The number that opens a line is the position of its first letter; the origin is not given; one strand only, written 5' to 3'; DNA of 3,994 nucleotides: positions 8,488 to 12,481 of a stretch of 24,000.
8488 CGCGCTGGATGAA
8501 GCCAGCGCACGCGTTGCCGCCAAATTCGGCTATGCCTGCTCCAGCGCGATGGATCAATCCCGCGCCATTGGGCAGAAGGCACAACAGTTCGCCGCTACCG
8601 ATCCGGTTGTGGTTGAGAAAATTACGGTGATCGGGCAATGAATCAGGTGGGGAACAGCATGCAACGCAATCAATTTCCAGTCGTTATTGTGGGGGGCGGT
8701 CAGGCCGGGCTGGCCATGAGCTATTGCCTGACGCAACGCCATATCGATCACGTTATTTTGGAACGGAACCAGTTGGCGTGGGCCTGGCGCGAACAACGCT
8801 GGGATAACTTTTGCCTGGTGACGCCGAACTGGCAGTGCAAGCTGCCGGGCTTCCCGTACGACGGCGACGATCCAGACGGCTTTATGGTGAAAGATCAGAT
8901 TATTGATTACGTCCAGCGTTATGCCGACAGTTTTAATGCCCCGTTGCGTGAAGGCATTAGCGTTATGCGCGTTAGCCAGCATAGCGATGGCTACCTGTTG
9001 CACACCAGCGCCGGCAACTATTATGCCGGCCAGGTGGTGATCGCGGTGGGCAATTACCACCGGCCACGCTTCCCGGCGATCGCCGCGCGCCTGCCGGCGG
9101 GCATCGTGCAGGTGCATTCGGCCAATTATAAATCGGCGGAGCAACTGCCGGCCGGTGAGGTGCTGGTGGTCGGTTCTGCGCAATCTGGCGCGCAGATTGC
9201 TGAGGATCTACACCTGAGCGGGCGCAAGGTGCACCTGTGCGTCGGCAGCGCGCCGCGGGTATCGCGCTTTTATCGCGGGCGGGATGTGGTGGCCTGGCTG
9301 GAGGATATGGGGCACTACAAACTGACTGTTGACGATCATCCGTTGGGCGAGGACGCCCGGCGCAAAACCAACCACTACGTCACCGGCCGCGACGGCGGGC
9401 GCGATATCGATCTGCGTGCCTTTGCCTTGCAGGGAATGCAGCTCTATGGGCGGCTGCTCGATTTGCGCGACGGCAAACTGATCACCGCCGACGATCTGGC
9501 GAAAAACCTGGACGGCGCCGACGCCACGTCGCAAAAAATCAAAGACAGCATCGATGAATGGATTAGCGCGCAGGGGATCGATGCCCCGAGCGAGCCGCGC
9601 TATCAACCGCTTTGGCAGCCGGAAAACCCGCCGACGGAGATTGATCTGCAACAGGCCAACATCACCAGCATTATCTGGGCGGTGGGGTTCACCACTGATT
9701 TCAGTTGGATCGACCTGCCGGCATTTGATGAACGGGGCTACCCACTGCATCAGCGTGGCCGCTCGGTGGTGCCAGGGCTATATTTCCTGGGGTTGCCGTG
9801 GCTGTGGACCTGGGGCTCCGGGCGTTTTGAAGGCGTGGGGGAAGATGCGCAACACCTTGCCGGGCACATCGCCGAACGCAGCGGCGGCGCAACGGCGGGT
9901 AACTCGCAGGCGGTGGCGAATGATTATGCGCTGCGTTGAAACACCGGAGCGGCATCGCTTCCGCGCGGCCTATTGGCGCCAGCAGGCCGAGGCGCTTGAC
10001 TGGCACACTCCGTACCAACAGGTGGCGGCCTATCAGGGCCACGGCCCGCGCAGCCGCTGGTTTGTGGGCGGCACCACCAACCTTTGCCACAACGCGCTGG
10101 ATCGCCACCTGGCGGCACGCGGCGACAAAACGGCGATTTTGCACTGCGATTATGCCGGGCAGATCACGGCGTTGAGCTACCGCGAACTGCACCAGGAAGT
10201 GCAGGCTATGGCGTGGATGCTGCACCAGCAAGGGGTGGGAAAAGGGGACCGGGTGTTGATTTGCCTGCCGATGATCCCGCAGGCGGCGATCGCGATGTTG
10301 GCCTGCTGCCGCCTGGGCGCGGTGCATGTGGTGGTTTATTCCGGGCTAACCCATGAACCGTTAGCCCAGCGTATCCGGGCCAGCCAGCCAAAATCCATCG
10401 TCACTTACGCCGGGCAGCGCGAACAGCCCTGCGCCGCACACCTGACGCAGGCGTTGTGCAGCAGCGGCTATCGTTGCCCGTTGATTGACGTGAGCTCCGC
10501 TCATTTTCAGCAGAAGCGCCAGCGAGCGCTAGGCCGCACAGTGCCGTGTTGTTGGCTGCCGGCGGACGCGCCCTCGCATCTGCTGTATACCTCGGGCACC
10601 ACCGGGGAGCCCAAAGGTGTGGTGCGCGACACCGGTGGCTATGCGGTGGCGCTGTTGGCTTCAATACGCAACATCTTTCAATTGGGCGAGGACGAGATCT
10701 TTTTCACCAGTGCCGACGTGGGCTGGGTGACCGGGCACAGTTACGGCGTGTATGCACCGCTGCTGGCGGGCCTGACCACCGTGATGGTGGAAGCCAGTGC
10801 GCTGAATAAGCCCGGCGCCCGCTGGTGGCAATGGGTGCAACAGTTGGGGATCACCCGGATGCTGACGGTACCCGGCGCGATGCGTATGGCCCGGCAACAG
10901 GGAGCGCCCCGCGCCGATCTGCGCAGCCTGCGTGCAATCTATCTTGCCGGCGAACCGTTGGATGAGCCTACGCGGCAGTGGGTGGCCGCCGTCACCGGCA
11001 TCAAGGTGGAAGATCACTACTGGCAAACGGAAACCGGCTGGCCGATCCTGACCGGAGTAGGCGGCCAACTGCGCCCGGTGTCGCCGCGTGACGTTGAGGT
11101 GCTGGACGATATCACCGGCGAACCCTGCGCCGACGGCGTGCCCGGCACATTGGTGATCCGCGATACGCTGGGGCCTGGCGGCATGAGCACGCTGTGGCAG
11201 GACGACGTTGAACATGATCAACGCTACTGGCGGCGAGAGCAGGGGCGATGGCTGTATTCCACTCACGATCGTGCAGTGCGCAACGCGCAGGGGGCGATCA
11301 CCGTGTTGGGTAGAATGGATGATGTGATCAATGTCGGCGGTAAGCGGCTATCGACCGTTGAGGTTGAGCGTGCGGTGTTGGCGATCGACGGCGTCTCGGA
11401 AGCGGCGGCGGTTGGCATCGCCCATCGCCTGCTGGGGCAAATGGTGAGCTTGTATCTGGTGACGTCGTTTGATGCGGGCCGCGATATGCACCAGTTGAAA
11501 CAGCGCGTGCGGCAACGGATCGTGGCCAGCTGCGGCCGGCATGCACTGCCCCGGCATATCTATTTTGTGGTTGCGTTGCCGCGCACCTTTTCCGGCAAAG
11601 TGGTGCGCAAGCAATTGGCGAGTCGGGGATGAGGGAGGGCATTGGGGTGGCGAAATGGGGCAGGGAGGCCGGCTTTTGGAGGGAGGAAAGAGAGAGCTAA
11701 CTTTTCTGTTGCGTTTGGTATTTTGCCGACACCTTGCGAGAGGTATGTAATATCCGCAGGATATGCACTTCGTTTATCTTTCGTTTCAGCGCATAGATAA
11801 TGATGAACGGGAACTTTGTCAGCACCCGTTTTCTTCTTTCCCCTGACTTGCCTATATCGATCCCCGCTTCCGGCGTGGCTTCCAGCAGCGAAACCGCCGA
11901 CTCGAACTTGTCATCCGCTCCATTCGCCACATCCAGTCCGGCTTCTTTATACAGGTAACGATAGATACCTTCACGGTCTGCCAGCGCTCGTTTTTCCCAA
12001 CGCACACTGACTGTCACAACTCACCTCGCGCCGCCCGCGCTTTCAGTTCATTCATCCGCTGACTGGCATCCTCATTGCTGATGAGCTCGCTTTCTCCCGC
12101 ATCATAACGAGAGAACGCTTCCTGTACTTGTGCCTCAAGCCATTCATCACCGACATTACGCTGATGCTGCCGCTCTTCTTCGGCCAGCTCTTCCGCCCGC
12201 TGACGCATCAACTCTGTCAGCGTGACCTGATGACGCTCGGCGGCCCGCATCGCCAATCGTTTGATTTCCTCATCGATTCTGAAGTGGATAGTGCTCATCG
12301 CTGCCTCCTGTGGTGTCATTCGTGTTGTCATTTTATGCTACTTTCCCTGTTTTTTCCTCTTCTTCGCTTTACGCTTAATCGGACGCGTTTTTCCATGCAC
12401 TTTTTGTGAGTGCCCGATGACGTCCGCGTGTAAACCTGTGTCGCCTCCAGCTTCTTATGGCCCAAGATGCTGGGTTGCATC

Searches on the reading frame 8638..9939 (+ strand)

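Call 82: search_protein_families(library=pfam, proteins=[window:8638-9939:+], max_evalue=0.1)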
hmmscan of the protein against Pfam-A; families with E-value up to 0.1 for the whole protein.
window:8638-9939:+ (433 aa): 12 families
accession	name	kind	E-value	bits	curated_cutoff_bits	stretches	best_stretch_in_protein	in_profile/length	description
PF13738.12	Pyr_redox_3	-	3.5e-27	95.9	30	1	16-206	1-198/305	Pyridine nucleotide-disulphide oxidoreductase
PF13434.12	Lys_Orn_oxgnase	-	6.6e-11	42.4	21.3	1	87-200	96-216/339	L-lysine 6-monooxygenase/L-ornithine 5-monooxygenase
PF07992.20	Pyr_redox_2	-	9.2e-08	32.3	26.1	1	14-200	2-170/291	Pyridine nucleotide-disulphide oxidoreductase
PF01266.30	DAO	-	6.5e-06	26.3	27.9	1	15-61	2-46/353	FAD dependent oxidoreductase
PF01494.25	FAD_binding_3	-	3e-05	23.8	22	1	14-45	3-34/349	FAD binding domain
PF13454.12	NAD_binding_9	-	9e-05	22.9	21.8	0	76-139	83-154/155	FAD-NAD(P)-binding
PF00743.25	FMO-like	-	0.00013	21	22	0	158-201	169-212/532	Flavin-binding monooxygenase-like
PF13450.12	NAD_binding_8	-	0.00067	20.3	21.9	1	17-44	1-28/68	NAD(P)-binding Rossmann-like domain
PF03486.20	HI0933_like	-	0.0021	18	50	0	15-45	3-33/244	HI0933-like protein Rossmann domain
PF00070.33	Pyr_redox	-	0.0093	16.9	22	0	15-44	2-31/82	Pyridine nucleotide-disulphide oxidoreductase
PF01946.23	Thi4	-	0.015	15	26.2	1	14-44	19-50/235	Thi4 family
PF00890.30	FAD_binding_2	-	0.059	13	20.4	0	15-46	2-33/414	FAD binding domain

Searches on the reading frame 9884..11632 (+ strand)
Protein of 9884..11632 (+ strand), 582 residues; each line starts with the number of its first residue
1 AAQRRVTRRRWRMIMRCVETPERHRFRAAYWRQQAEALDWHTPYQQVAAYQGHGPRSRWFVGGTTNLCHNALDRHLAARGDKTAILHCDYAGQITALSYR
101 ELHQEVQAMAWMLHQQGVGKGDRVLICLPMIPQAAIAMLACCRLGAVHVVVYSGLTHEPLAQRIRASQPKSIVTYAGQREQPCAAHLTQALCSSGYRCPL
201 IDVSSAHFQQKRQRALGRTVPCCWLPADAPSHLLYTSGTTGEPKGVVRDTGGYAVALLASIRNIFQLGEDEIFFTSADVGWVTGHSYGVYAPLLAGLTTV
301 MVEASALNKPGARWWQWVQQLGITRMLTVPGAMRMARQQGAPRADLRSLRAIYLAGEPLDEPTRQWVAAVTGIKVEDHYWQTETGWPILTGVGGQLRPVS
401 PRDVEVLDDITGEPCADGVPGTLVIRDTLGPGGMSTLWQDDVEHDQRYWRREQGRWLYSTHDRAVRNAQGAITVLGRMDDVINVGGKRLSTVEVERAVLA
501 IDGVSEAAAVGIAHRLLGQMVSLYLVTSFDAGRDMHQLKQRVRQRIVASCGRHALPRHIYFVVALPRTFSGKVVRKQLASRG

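Call 82: search_protein_families(library=pfam, proteins=[window:9884-11632:+], max_evalue=0.1)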
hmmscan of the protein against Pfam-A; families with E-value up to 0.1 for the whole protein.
window:9884-11632:+ (582 aa): 3 families
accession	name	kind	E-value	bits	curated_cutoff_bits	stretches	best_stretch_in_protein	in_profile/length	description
PF00501.34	AMP-binding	-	1.2e-71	242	29.9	1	73-430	2-376/384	AMP-binding enzyme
PF16177.11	ACAS_N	-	5.3e-14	52.2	27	1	28-71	13-55/55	Acetyl-coenzyme A synthetase N-terminus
PF13193.12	AMP-binding_C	-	2.5e-13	51.2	24.5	1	493-572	1-76/76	AMP-binding enzyme C-terminal domain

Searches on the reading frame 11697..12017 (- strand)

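Call 3: search_protein_families(library=pfam, proteins=[window:11697-12017:-], max_evalue=1)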
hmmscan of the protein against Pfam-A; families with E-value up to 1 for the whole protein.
window:11697-12017:- (106 aa): 1 family
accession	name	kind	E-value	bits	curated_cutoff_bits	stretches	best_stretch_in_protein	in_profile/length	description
PF05016.21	ParE_toxin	-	5.1e-13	49.9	23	1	5-95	1-88/89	ParE toxin of type II toxin-antitoxin system, parDE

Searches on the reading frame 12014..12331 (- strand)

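Call 3: search_protein_families(library=pfam, proteins=[window:12014-12331:-], max_evalue=1)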
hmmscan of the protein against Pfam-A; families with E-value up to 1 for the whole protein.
window:12014-12331:- (105 aa): 7 families
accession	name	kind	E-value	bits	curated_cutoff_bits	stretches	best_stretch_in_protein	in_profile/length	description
PF19807.5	DUF6290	-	0.00024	21.7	27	1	12-53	1-42/72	Family of unknown function (DUF6290)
PF04221.18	RelB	-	0.0014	18.9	22.4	1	12-54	1-43/82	RelB antitoxin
PF08681.18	TacA1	-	0.0053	17.1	21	1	15-51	2-38/80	Antitoxin TacA 1-like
PF14901.11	Jiv90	-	0.022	15.4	27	1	30-76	10-56/90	Cleavage inducing molecular chaperone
PF21983.2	NikA-like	-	0.087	13.4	27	1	14-46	6-38/72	Mobilization protein NikA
PF05534.18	HicB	-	0.095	13.1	21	1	14-39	19-44/51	HicB family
PF21871.1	Gp6_C-III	-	0.21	12.1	27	1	61-95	21-55/76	Baseplate structural protein gp6, C-terminal domain III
